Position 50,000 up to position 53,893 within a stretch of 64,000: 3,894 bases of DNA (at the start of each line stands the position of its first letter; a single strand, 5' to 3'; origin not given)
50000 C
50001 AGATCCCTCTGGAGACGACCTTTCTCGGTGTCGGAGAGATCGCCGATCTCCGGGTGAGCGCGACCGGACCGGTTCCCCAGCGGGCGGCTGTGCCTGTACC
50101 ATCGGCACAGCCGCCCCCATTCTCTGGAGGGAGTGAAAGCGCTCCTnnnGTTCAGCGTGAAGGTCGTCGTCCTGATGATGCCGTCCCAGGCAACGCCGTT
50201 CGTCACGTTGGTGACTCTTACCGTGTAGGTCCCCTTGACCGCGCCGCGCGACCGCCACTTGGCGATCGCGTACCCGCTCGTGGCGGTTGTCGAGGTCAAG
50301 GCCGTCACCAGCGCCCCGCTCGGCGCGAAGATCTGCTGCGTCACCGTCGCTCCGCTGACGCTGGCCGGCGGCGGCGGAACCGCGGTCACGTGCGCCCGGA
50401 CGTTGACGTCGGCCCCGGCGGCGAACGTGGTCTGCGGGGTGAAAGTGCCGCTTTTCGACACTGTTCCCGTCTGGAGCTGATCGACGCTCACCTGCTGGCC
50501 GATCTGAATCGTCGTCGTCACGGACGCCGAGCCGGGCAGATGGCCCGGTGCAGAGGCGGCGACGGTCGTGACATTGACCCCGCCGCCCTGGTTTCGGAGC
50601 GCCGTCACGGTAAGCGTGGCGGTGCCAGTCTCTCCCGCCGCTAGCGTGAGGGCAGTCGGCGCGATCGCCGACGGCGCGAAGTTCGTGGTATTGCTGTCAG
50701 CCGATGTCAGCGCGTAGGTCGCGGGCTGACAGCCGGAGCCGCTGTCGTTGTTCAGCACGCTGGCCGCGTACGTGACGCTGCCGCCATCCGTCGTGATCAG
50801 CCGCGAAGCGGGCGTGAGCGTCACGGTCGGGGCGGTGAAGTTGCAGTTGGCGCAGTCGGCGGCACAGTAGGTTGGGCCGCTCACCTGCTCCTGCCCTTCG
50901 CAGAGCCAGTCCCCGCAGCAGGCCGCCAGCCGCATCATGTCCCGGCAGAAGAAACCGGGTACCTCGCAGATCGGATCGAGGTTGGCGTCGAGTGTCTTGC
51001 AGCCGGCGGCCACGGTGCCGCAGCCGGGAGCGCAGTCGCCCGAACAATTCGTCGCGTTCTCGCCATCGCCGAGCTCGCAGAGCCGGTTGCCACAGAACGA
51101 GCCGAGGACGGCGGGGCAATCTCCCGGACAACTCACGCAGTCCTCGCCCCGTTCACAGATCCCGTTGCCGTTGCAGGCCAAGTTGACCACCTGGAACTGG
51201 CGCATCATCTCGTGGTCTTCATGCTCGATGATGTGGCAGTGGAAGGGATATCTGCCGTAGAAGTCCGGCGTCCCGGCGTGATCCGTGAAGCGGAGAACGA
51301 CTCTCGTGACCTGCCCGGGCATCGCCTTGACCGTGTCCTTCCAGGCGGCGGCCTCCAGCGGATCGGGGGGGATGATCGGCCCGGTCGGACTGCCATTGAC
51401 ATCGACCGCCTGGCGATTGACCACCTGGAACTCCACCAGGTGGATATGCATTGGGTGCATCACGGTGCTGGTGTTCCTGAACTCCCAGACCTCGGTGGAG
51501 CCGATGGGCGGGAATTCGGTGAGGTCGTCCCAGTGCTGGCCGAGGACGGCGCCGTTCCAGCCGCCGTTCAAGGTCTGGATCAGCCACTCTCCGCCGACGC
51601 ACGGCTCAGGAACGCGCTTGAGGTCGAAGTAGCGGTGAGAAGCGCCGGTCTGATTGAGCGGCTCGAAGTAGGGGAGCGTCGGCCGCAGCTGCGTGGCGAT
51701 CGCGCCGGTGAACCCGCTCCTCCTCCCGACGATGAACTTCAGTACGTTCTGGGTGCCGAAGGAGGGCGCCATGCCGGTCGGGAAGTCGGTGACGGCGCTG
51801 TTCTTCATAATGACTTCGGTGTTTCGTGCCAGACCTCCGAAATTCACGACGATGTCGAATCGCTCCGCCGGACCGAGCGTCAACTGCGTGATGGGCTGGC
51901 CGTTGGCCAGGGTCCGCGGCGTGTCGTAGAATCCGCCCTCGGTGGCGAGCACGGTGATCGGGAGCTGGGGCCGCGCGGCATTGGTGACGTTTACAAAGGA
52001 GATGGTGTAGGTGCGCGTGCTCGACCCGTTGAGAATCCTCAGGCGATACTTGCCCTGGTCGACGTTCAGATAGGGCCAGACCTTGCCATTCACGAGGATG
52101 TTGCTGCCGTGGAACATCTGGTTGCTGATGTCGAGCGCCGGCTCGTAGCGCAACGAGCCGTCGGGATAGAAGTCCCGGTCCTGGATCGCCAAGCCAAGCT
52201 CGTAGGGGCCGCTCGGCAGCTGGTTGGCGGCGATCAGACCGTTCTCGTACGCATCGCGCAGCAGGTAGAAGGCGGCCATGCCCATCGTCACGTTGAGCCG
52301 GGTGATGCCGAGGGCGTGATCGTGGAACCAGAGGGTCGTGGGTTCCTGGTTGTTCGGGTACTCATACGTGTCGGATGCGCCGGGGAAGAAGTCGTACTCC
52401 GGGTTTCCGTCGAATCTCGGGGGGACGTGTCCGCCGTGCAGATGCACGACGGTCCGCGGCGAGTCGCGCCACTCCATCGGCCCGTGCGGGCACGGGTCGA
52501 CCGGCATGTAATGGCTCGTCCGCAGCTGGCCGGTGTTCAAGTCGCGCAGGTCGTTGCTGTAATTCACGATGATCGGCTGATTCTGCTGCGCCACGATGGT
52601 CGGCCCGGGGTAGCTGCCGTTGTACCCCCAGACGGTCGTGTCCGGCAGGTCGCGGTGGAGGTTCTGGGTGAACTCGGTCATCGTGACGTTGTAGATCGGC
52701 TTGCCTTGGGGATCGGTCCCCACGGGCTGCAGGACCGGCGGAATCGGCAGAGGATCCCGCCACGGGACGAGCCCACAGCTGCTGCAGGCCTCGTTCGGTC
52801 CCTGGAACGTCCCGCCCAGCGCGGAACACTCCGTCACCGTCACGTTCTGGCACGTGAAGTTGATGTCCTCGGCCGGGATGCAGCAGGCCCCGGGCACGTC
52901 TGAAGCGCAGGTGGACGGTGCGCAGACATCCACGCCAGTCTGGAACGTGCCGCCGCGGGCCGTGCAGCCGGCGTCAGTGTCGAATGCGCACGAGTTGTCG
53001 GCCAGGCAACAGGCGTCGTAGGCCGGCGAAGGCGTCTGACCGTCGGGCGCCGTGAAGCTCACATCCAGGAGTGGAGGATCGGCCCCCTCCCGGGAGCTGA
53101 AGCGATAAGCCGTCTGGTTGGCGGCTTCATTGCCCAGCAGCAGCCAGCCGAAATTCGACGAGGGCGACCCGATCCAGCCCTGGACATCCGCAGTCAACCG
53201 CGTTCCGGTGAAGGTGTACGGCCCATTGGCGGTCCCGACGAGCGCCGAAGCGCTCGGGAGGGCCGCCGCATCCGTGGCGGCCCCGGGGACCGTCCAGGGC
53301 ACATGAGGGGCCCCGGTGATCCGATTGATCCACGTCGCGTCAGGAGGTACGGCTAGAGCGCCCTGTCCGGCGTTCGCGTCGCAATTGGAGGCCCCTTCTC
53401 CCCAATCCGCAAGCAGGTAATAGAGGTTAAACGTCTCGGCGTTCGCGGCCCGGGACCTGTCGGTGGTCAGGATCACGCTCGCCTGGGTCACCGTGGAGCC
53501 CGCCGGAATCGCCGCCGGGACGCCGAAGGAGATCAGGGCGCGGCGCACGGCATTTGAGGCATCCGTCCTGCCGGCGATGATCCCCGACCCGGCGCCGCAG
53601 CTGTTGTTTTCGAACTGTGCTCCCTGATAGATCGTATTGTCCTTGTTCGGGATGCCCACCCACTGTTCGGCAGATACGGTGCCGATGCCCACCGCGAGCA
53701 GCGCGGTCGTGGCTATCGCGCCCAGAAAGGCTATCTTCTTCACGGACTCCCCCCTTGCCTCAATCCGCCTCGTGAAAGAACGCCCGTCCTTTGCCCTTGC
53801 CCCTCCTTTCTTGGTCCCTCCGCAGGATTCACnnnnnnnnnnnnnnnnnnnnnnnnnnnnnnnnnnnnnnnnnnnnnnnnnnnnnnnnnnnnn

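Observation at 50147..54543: Multicopper oxidase with an added N-terminal domain that is duplicated as a stand-alone secreted protein immediately upstream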

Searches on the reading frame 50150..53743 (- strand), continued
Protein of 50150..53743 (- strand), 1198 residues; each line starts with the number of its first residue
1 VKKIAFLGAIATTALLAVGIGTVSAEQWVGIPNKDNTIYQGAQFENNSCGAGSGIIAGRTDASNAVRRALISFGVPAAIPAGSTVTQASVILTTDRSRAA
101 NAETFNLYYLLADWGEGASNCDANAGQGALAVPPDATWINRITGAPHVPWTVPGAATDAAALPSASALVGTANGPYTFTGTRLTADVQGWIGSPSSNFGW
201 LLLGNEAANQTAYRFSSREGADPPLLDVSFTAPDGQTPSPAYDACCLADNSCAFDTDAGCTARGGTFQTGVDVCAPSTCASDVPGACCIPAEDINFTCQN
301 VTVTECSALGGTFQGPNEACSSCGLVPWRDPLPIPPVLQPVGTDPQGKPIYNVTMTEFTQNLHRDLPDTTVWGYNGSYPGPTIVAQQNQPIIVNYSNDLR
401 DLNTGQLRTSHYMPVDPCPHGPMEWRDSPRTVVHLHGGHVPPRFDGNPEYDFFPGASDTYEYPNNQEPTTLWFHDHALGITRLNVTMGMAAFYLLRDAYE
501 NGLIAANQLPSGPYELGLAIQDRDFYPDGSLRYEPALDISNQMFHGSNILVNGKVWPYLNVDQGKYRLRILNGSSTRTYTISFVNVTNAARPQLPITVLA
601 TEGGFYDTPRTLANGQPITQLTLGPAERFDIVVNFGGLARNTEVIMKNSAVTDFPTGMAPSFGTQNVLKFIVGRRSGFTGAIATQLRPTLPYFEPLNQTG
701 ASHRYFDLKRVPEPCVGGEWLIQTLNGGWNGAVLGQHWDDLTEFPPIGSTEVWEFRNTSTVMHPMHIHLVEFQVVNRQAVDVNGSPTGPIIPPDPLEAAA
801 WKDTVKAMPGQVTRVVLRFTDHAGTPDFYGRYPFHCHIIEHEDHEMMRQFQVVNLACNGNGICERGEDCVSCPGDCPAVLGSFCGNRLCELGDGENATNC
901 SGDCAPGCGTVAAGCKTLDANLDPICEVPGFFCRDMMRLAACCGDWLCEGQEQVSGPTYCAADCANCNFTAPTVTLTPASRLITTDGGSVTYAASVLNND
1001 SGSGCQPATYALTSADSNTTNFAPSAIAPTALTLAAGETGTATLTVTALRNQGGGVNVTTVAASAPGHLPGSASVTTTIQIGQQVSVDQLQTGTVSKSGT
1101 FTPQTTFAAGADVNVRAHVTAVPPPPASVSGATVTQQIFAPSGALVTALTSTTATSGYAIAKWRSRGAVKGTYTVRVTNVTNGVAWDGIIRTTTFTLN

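Call 79: search_protein_families(library=pfam, proteins=[P0122, P0123, P0124, P0127, P0227], max_evalue=0.05)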
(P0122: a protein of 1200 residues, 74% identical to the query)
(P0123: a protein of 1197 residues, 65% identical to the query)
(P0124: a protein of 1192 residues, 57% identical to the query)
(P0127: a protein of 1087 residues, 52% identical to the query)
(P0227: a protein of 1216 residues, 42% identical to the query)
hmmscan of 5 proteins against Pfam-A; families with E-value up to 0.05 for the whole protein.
P0122 (1200 aa): 2 families
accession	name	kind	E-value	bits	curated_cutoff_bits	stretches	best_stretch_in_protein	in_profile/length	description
PF07731.20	Cu-oxidase_2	-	4.9e-18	65.6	20.4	1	744-851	39-134/137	Multicopper oxidase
PF07732.21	Cu-oxidase_3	-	3.1e-14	53.5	21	2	434-499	51-117/119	Multicopper oxidase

P0123 (1197 aa): 5 families
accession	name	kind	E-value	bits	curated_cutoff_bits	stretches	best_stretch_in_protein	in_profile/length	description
PF07731.20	Cu-oxidase_2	-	1e-20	74.3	20.4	1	750-850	38-133/137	Multicopper oxidase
PF07732.21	Cu-oxidase_3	-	9.1e-16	58.5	21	2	446-514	47-116/119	Multicopper oxidase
PF01835.25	MG2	-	0.00015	22.5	32.8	1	1099-1179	4-84/96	MG2 domain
PF00394.28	Cu-oxidase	-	0.0021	18.6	21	1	561-647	35-124/157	Multicopper oxidase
PF13860.13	FlgD_ig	-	0.0053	17.1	27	1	1130-1180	23-78/79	FlgD Ig-like domain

P0124 (1192 aa): 5 families
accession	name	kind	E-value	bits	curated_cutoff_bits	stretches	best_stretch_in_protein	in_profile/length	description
PF07731.20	Cu-oxidase_2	-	2.3e-21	76.4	20.4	1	748-849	39-134/137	Multicopper oxidase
PF07732.21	Cu-oxidase_3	-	1.6e-14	54.5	21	2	443-509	49-116/119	Multicopper oxidase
PF01835.25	MG2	-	0.00022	21.9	32.8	1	1095-1172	5-82/96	MG2 domain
PF11614.14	FixG_C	-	0.0051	17.4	25.6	0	987-1063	35-104/119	IG-like fold at C-terminal of FixG, putative oxidoreductase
PF00394.28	Cu-oxidase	-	0.013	16.1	21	0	556-644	34-123/157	Multicopper oxidase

P0127 (1087 aa): 4 families
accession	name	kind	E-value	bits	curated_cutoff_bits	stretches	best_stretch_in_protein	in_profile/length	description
PF07731.20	Cu-oxidase_2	-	4.8e-19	68.9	20.4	1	729-829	40-135/137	Multicopper oxidase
PF07732.21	Cu-oxidase_3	-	1.3e-15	57.9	21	2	425-492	48-116/119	Multicopper oxidase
PF24517.2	CBM96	-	2.3e-06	28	26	1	28-126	2-97/164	Carbohydrate-binding module family 96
PF22544.2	HYDIN_VesB_CFA65-like_Ig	-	0.0046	17.6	25.5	1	958-1041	18-94/100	HYDIN/CFA65/VesB-like, Ig-like domain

P0227 (1216 aa): 3 families
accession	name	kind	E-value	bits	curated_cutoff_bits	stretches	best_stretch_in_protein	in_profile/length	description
PF07731.20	Cu-oxidase_2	-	4.8e-19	68.9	20.4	1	745-839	40-135/137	Multicopper oxidase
PF07732.21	Cu-oxidase_3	-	5.3e-14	52.8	21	2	438-506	47-116/119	Multicopper oxidase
PF18368.7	Ig_GlcNase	-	0.0016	18.9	26.3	1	985-1056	24-93/105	Exo-beta-D-glucosaminidase Ig-fold domain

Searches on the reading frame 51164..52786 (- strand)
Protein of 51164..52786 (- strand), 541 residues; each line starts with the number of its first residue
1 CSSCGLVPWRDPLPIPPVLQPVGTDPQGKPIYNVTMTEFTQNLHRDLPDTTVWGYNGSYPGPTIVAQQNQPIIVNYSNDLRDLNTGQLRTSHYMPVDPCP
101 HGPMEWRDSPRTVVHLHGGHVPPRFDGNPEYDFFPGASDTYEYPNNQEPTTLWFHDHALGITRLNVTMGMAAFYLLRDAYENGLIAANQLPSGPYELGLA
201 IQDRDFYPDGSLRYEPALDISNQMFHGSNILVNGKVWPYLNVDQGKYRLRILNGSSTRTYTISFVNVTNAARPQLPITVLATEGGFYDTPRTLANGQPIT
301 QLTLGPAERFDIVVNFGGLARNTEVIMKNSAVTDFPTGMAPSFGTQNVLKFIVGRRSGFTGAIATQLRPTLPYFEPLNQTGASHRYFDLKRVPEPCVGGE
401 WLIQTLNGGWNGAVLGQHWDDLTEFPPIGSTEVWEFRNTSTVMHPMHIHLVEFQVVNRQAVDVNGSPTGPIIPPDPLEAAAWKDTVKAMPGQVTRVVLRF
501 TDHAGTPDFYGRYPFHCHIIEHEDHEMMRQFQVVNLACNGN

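Call 34: search_solved_structures(query=window:51164-52786:-, max_evalue=1e-10, show_alignments=1)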
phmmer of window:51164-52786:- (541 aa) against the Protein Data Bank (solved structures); distinct sequences matched with E-value up to 1e-10: 66 (the best 60 are shown).
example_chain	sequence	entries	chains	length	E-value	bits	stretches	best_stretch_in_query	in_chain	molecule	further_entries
7z5p_A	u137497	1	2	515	4.7e-90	306.1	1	8-534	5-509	Copper oxidase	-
9bd5_A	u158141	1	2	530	1e-88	301.7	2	9-330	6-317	Spore coat protein A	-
1gsk_A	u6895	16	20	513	2.5e-85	290.5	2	9-332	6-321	SPORE COAT PROTEIN A | COTA LACCASE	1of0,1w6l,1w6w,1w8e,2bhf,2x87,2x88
4akq_A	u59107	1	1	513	6.3e-85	289.2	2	9-332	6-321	SPORE COAT PROTEIN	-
4a67_A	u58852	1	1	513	8e-85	288.9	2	9-332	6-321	SPORE COAT PROTEIN A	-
2wsd_A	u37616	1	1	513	1.1e-84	288.4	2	9-332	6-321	SPORE COAT PROTEIN A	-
4a68_A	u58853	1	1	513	1.3e-84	288.1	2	9-332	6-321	SPORE COAT PROTEIN A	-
4akp_A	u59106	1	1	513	1.6e-84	287.8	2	9-332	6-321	SPORE COAT PROTEIN A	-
4ako_A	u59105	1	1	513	2.7e-84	287.1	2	9-332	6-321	SPORE COAT PROTEIN A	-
4a66_A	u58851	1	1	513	2.7e-84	287.1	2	9-332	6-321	SPORE COAT PROTEIN A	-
5zlk_A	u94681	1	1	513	3.6e-84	286.7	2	9-332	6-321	Spore coat protein A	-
5zlm_A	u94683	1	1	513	4.3e-84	286.4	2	9-332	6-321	Spore coat protein A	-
5zll_A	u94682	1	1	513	4.3e-84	286.4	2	9-332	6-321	Spore coat protein A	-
8z5b_A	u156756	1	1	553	9.7e-84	285.3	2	8-330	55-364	Multicopper oxidase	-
3gyr_A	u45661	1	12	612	3.2e-53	184.5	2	6-325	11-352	Phenoxazinone synthase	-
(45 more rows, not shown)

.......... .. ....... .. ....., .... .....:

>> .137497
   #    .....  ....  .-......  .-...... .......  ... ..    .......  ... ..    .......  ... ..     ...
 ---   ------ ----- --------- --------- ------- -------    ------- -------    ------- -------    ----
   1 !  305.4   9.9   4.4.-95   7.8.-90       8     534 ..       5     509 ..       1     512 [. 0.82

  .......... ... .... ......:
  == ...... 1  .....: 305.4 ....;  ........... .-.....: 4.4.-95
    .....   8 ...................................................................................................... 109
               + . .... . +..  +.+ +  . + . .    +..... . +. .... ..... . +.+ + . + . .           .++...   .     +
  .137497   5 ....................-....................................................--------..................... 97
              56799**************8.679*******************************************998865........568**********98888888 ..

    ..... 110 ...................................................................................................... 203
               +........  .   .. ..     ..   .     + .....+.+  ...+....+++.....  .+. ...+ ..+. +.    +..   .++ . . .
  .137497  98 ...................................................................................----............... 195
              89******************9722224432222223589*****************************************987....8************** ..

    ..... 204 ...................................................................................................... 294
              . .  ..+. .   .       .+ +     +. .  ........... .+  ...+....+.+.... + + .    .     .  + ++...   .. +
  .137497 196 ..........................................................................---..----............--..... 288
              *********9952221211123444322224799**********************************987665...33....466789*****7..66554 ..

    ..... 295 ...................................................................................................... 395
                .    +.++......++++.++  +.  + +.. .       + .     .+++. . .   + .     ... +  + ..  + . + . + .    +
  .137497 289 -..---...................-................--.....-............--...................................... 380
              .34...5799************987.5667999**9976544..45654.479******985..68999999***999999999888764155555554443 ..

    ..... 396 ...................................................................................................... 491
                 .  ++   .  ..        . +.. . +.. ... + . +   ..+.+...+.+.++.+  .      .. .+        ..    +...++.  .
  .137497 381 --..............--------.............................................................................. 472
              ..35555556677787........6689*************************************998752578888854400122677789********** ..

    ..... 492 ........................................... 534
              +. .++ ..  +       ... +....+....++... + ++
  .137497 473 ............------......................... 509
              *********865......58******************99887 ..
